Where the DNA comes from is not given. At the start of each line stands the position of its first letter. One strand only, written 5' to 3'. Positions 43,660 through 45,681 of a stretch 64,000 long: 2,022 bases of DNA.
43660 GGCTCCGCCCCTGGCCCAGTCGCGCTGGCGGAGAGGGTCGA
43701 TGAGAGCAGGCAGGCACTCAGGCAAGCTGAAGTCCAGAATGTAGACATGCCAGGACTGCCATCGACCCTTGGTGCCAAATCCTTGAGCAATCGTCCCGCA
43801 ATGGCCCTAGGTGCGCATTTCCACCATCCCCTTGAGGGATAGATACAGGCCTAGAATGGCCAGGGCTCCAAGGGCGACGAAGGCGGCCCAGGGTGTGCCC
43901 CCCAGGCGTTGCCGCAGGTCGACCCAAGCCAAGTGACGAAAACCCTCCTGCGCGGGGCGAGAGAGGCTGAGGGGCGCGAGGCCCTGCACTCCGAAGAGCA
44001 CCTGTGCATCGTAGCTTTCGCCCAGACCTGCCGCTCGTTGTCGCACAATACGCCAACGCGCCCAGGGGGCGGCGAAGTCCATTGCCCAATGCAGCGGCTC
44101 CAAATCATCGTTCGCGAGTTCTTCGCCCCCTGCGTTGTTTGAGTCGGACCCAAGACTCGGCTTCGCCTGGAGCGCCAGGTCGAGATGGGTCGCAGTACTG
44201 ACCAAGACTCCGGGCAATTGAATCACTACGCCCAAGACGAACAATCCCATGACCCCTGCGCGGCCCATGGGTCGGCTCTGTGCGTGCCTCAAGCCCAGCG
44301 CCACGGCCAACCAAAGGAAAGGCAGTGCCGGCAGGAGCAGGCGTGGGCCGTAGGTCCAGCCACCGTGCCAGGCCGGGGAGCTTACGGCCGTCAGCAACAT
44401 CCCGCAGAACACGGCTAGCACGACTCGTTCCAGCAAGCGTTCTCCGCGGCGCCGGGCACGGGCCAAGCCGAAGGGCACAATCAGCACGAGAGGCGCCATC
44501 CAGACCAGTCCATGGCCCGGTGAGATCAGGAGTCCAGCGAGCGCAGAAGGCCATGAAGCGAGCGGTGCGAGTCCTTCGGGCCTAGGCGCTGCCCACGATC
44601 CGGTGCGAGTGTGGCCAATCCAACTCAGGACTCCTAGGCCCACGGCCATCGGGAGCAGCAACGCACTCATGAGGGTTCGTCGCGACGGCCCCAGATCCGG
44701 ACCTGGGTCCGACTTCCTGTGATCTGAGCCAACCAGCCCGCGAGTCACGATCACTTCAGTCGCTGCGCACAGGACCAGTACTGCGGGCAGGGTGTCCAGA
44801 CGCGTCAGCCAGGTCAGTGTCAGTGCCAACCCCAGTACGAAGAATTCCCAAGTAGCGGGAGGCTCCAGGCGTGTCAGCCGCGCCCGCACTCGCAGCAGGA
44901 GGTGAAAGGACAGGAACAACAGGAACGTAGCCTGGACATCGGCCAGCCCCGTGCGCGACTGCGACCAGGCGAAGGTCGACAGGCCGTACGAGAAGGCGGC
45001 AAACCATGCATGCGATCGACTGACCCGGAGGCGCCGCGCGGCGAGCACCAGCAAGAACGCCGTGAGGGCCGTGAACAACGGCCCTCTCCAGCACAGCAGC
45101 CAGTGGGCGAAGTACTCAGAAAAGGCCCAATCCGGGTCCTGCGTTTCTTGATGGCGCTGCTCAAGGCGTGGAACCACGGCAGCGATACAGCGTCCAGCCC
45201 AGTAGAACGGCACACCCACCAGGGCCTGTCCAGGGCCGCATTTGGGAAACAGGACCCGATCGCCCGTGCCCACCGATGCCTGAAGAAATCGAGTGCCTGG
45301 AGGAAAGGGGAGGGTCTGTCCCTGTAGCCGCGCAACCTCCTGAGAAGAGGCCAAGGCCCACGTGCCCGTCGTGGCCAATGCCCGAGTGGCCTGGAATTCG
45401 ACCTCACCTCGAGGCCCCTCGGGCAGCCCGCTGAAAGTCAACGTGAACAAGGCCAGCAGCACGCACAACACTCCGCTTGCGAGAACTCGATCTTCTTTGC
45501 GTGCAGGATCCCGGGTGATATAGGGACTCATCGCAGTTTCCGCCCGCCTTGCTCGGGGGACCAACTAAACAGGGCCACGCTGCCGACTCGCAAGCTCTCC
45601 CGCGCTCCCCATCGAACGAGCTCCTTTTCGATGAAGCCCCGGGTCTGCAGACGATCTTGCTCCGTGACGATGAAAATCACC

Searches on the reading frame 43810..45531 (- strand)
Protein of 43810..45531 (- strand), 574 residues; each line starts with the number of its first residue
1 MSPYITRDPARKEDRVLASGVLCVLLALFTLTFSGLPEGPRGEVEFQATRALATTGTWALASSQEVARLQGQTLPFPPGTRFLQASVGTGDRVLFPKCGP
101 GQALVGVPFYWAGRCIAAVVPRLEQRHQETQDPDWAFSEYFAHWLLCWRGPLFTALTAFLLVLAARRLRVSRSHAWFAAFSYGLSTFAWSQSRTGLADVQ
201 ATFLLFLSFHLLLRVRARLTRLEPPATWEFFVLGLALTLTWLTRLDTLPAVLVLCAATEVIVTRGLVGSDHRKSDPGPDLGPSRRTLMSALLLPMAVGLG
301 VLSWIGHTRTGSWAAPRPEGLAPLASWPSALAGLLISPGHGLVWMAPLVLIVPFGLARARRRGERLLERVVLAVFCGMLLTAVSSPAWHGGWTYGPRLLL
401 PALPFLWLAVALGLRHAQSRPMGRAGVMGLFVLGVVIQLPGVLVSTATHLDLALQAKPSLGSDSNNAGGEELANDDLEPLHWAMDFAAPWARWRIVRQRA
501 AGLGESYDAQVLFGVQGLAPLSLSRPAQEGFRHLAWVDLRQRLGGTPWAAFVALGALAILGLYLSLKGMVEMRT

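Call 81: search_protein_families(library=ncbifam, proteins=[window:43810-45531:-], max_evalue=0.001)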
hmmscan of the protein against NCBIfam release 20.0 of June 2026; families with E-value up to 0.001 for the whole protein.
window:43810-45531:- (574 aa): 1 family
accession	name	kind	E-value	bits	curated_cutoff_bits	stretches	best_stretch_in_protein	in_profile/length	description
NF047440.1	LA3751_2_3_fam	subfamily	1.5e-07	30.6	200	1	144-421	99-362/460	LA_3751/LA_3752 family putative glycosyltransferase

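Call 82: search_protein_families(library=pfam, proteins=[window:43810-45531:-], max_evalue=0.01)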
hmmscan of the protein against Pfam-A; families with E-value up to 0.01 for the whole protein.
window:43810-45531:- (574 aa): 1 family
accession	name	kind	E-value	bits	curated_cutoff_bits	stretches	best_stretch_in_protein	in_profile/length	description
PF02366.24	PMT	-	0.0075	16.3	22.7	0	152-251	91-189/245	Dolichyl-phosphate-mannose-protein mannosyltransferase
